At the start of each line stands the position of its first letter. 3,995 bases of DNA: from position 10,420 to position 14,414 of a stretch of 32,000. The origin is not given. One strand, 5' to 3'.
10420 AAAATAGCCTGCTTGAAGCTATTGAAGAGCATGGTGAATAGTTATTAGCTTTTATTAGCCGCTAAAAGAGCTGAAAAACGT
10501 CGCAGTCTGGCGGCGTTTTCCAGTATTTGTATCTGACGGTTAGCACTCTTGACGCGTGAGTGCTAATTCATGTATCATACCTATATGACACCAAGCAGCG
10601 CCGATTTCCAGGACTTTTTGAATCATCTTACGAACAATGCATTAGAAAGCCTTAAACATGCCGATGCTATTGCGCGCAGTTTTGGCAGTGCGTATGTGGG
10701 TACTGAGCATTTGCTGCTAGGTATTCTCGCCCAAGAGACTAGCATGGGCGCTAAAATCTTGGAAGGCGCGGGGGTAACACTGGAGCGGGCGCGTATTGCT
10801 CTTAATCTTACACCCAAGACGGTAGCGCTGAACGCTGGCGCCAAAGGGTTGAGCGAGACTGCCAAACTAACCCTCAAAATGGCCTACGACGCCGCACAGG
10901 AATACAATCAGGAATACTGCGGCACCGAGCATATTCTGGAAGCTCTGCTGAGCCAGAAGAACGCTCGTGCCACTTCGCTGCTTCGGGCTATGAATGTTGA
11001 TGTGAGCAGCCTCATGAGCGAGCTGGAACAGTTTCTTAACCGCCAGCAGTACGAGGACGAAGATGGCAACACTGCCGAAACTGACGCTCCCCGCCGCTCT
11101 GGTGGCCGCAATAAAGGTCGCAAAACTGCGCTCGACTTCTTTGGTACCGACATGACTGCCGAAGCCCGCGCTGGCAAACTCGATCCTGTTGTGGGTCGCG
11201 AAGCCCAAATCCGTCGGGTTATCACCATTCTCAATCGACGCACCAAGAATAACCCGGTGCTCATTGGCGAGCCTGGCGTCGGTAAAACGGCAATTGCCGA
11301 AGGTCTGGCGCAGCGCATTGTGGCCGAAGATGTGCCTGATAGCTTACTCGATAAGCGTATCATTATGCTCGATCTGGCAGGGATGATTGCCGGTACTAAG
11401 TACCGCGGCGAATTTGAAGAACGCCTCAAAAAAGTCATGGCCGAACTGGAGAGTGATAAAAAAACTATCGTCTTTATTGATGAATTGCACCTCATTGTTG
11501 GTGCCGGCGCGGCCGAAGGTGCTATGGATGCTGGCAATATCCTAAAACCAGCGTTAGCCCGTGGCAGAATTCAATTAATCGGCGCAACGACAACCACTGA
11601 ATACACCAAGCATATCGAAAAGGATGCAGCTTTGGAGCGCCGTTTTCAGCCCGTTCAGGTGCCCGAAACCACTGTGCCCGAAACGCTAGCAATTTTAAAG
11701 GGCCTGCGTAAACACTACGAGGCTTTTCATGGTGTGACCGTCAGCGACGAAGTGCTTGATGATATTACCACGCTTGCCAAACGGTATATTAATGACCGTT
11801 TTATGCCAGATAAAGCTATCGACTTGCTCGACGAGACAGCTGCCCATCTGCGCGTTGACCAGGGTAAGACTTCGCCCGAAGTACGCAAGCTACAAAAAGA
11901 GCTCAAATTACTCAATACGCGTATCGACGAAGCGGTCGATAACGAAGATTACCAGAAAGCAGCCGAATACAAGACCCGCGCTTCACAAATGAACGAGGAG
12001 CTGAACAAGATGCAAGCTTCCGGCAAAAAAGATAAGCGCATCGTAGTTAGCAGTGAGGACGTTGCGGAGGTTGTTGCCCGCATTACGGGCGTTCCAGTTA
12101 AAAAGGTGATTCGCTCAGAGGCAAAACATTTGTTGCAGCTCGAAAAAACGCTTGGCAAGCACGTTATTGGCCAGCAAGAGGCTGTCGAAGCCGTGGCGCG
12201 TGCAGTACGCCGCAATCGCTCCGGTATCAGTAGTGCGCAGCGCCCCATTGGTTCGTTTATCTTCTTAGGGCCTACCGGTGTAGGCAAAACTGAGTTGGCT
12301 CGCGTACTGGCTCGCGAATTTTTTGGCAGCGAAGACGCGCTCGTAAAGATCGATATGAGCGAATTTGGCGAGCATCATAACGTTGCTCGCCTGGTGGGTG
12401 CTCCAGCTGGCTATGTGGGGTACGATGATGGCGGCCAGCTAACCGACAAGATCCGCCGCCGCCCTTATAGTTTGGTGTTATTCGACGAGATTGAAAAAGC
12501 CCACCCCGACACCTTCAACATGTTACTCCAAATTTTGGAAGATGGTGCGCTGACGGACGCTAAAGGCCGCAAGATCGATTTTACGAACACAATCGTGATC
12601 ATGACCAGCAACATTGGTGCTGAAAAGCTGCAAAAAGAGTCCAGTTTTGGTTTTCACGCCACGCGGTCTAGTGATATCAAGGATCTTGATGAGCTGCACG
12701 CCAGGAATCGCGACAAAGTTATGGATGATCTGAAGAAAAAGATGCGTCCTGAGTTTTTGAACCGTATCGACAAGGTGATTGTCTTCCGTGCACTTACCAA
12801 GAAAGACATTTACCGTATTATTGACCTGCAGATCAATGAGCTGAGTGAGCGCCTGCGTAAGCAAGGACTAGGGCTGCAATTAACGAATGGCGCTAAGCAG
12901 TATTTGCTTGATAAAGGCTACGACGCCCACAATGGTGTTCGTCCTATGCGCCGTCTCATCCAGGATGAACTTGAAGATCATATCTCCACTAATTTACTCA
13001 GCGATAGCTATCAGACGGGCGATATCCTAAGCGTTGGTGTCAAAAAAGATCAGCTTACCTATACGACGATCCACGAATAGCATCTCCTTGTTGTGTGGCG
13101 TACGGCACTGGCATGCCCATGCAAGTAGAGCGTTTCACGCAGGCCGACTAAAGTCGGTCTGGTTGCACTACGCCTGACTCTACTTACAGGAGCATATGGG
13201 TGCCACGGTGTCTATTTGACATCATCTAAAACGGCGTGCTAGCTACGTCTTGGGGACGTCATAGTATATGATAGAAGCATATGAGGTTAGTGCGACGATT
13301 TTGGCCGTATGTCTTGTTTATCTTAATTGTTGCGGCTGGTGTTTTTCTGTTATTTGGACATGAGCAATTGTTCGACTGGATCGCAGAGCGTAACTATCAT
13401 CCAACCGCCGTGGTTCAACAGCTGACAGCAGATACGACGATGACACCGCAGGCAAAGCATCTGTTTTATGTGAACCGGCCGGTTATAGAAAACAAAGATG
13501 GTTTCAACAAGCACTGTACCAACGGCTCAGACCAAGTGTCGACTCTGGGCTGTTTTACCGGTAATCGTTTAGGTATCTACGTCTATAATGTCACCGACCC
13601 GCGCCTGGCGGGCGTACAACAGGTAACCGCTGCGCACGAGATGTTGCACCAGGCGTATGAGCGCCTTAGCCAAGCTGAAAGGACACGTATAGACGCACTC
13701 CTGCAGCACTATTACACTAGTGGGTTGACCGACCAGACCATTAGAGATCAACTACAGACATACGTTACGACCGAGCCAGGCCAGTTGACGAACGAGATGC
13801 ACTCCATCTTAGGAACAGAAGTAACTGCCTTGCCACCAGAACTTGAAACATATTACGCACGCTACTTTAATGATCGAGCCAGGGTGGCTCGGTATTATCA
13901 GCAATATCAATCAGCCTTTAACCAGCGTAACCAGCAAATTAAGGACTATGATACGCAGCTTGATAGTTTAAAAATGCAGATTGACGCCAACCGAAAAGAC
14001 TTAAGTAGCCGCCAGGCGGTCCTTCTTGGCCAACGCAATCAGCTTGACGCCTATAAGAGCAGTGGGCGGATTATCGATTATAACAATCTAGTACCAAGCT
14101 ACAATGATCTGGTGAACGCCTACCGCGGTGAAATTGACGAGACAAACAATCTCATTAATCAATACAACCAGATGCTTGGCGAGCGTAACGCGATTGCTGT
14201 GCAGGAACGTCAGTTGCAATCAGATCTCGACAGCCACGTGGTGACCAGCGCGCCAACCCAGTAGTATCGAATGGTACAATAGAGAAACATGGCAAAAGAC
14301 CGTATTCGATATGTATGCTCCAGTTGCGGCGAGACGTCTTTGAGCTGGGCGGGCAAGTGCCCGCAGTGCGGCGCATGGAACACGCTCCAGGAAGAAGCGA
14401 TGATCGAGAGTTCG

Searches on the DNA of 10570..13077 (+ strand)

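Call 52: search_rna_families(sources=[L055, L056, L057, L060], threshold=gathering)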
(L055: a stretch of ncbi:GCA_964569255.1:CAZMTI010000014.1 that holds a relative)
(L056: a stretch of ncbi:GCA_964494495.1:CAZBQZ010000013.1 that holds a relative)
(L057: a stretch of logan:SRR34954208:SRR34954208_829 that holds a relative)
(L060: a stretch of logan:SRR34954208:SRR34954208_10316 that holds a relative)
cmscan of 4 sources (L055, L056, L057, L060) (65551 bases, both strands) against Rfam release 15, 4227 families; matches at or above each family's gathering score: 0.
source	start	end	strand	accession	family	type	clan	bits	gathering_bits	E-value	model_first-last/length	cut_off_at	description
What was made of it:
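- On Any Rfam 15 RNA family: Nothing was found in relatives (call 52).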

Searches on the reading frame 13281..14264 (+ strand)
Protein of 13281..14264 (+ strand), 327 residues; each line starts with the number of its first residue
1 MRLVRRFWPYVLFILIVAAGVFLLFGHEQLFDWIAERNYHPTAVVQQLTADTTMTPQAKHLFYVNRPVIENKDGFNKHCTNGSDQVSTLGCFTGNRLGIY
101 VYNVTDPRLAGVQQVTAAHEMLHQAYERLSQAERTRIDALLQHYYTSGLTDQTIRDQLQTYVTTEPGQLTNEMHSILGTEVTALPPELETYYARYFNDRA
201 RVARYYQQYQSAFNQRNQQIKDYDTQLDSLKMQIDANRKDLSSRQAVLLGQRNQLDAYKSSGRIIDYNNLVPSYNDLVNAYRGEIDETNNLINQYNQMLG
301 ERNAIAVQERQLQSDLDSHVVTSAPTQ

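Call 55: search_protein_families(library=pfam, proteins=[window:13281-14264:+])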
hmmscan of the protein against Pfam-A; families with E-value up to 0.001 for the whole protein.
window:13281-14264:+ (327 aa): 0 families

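Call 80: find_encoding_contigs(protein=window:13281-14264:+, flank=3000, max_places=10)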
Protein window:13281-14264:+ (327 aa): no gene with exactly this product is on record in the collection.
